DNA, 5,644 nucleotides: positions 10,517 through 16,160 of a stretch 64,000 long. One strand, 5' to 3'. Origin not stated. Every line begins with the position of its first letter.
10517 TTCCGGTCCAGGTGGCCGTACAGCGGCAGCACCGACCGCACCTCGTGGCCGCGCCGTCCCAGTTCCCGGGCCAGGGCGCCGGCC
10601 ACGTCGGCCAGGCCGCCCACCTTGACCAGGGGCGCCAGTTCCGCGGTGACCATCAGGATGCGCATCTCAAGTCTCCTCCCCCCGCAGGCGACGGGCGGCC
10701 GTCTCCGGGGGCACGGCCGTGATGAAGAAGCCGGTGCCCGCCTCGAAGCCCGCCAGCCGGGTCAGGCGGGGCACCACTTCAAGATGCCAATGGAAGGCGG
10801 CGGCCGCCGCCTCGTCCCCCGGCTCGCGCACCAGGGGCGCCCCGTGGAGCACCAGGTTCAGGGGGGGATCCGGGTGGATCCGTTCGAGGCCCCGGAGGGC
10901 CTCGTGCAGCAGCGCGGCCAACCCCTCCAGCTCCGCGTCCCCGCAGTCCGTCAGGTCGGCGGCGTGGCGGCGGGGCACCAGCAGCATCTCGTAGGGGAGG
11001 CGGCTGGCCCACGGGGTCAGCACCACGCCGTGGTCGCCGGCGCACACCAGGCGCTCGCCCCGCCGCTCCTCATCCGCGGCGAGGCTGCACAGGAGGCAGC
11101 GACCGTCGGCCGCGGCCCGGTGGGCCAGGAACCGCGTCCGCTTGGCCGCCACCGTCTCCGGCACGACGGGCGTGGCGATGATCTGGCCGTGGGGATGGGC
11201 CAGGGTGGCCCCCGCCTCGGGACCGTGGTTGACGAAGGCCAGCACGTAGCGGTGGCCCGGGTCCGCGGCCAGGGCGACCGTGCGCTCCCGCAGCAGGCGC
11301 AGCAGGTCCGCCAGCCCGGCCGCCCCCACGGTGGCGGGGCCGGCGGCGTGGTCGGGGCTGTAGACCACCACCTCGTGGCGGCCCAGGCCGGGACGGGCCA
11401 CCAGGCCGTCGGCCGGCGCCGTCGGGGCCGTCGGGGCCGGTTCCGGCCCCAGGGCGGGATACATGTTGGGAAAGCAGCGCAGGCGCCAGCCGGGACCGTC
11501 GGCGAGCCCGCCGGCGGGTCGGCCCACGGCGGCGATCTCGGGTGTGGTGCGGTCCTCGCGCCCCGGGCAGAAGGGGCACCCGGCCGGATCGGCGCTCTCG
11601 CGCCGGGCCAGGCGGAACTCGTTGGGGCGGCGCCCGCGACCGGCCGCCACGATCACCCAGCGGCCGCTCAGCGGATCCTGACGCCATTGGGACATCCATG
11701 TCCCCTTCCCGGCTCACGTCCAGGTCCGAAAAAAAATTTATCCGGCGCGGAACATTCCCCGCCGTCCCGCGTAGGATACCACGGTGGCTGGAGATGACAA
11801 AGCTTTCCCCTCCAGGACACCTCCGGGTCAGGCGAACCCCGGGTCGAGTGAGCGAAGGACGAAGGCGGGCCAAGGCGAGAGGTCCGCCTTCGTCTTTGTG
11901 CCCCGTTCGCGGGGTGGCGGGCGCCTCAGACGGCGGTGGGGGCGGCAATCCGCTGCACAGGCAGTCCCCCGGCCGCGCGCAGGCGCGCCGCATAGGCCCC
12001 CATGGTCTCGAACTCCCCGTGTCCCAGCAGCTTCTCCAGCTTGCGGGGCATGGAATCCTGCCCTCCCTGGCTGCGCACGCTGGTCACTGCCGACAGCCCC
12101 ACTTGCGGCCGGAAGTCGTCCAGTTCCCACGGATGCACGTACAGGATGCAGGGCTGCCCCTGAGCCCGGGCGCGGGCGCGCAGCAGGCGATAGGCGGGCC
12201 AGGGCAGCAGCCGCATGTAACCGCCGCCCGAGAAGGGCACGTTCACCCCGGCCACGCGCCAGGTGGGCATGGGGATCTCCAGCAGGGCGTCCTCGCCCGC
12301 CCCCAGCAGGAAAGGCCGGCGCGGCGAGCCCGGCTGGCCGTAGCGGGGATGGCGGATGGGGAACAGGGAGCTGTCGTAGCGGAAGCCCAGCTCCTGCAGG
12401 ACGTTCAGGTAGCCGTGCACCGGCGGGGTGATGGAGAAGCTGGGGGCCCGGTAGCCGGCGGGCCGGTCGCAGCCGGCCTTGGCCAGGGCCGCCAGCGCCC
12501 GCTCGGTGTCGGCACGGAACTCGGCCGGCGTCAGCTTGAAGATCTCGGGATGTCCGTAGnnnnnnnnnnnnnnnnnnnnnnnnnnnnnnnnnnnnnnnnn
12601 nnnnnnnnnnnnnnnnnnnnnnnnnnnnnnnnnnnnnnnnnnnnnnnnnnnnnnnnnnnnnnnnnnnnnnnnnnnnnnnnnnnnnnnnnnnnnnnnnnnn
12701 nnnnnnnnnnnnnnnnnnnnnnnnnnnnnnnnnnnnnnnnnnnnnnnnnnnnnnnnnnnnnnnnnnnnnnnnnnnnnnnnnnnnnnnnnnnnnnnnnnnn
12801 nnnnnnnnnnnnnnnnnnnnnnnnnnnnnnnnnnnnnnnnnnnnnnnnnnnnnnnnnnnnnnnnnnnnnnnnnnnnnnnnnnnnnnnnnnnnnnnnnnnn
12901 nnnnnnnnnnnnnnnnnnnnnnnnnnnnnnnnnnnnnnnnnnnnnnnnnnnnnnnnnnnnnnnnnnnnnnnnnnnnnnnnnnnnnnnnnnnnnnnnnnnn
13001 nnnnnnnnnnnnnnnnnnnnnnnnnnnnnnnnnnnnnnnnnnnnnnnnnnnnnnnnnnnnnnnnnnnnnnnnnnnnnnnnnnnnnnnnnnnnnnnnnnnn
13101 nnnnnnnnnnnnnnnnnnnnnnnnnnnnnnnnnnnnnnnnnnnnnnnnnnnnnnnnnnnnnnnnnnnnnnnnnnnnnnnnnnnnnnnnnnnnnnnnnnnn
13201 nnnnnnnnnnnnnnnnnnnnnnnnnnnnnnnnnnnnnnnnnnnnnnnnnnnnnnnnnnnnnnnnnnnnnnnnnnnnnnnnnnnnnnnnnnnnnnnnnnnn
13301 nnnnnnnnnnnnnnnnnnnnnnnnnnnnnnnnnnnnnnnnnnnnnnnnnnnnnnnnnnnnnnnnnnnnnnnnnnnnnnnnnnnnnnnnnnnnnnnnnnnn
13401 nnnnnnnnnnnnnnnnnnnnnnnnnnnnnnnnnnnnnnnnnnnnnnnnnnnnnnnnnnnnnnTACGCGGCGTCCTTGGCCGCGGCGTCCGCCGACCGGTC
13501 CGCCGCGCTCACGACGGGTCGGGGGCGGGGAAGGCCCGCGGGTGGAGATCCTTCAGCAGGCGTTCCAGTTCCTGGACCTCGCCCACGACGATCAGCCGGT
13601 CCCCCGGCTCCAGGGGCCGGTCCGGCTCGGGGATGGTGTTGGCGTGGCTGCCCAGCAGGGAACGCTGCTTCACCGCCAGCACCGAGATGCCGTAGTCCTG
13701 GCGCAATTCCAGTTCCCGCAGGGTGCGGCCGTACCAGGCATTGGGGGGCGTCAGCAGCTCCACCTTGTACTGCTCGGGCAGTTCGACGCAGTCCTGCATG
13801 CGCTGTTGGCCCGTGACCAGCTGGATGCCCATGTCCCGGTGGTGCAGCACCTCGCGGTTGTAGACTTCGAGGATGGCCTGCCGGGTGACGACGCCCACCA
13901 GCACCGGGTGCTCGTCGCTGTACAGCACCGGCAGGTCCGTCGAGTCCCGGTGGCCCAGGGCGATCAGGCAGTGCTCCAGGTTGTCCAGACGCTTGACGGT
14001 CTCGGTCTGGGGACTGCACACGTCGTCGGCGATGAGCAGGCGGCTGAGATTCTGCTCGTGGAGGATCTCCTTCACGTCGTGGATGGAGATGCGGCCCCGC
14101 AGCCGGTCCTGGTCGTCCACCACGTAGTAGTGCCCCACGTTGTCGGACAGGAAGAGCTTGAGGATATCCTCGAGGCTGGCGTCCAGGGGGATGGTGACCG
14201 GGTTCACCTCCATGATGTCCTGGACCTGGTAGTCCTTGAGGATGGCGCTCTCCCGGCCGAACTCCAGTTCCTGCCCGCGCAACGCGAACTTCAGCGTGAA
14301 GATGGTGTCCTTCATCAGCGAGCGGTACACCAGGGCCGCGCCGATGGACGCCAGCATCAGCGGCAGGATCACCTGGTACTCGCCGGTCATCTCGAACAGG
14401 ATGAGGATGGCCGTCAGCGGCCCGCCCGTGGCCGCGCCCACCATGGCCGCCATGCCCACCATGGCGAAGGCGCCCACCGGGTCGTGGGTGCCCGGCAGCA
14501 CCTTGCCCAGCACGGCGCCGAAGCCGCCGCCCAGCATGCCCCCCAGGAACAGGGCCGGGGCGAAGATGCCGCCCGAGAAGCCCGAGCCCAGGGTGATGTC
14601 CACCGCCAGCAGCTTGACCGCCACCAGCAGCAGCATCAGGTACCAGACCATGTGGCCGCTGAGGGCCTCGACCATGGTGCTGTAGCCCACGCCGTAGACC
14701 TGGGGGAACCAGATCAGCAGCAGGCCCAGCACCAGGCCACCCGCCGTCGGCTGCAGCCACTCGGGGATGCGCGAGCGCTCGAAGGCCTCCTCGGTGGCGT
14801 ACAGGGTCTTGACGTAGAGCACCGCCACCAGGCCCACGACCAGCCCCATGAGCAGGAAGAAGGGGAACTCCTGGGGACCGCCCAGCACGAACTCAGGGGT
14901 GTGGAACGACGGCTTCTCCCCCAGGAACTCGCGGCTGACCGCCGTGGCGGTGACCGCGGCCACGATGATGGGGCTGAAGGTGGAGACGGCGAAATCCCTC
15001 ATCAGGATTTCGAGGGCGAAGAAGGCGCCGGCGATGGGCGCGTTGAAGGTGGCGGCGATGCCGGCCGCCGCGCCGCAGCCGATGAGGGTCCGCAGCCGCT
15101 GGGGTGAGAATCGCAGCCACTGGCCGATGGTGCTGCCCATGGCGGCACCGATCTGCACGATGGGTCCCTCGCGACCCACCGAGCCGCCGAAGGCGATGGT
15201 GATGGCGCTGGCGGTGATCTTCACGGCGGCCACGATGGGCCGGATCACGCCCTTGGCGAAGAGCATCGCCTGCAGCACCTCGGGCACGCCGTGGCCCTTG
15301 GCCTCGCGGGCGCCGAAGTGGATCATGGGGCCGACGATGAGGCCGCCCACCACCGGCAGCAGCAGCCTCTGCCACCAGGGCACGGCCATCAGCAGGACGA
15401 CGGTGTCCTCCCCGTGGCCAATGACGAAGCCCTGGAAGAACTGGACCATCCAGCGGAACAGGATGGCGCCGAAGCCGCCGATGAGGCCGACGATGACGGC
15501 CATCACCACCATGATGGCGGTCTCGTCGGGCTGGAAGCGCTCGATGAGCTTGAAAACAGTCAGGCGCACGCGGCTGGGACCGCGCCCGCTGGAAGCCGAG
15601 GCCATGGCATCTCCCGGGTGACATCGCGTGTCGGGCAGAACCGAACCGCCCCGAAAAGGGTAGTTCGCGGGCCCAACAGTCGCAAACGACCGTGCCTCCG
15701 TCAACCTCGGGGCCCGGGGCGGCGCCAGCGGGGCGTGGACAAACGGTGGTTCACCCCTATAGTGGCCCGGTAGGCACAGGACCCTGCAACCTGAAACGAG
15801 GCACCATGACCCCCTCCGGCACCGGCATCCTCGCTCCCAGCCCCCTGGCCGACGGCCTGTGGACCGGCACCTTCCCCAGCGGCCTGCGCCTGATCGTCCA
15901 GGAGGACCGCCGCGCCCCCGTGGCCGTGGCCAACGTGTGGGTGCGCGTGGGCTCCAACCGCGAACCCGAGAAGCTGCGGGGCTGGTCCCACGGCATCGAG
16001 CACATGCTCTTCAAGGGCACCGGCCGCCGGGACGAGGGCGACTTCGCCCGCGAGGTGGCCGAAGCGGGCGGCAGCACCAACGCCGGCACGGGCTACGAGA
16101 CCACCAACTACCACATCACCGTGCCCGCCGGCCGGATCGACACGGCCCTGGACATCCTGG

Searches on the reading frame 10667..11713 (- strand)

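Call 92: search_protein_families(library=pfam, proteins=[window:10667-11713:-], max_evalue=0.0001)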
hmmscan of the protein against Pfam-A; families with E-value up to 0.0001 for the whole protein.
window:10667-11713:- (348 aa): 4 families
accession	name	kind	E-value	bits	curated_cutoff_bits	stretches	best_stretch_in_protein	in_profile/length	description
PF01087.27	GalP_UDP_transf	-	5.2e-12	47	22.1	1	80-185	77-184/184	Galactose-1-phosphate uridyl transferase, N-terminal domain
PF16268.10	DUF4921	-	2.7e-09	36.9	28.5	1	151-341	218-391/425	Domain of unknown function (DUF4921)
PF02744.22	GalP_UDP_tr_C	-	7.8e-09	35.9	29.2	1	202-313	11-119/165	Galactose-1-phosphate uridyl transferase, C-terminal domain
PF16285.10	DUF4931_N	-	7.1e-05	23.3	24.1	0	134-180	74-120/124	Domain of unknown function (DUF4931) N-terminal domain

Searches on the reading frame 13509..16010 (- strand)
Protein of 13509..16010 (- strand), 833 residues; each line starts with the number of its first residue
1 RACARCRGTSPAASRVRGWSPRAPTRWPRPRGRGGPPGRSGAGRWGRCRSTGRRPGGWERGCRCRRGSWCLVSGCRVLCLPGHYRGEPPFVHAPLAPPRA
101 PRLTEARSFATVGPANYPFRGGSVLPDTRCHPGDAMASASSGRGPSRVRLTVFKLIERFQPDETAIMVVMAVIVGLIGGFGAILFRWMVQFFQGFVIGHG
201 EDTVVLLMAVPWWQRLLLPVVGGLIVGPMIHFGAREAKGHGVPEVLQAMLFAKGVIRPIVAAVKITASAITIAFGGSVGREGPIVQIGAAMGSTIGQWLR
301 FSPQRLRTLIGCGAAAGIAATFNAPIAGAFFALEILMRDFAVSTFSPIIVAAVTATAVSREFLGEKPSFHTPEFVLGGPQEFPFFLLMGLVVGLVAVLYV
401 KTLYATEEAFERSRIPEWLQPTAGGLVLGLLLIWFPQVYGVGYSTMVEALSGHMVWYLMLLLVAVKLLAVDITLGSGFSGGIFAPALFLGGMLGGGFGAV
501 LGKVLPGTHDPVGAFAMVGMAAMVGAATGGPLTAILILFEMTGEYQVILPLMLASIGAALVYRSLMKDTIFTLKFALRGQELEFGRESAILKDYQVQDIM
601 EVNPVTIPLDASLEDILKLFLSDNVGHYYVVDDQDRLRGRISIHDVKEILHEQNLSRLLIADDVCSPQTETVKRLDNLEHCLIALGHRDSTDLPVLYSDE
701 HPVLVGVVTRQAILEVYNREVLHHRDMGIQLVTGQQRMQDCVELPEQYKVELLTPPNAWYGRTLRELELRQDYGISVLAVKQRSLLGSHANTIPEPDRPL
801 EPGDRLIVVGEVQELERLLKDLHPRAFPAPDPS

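Call 92: search_protein_families(library=pfam, proteins=[window:13509-16010:-], max_evalue=0.0001)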
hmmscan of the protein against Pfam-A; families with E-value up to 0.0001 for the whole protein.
window:13509-16010:- (833 aa): 3 families
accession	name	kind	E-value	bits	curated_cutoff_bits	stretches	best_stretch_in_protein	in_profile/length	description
PF00654.25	Voltage_CLC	-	8.4e-103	344.6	24.8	1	222-561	1-344/346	Voltage gated chloride channel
PF00571.33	CBS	-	1.9e-15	57.3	24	1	596-651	1-56/57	CBS domain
PF02080.26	TrkA_C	-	1.5e-12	47.7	27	1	754-820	7-68/71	TrkA-C domain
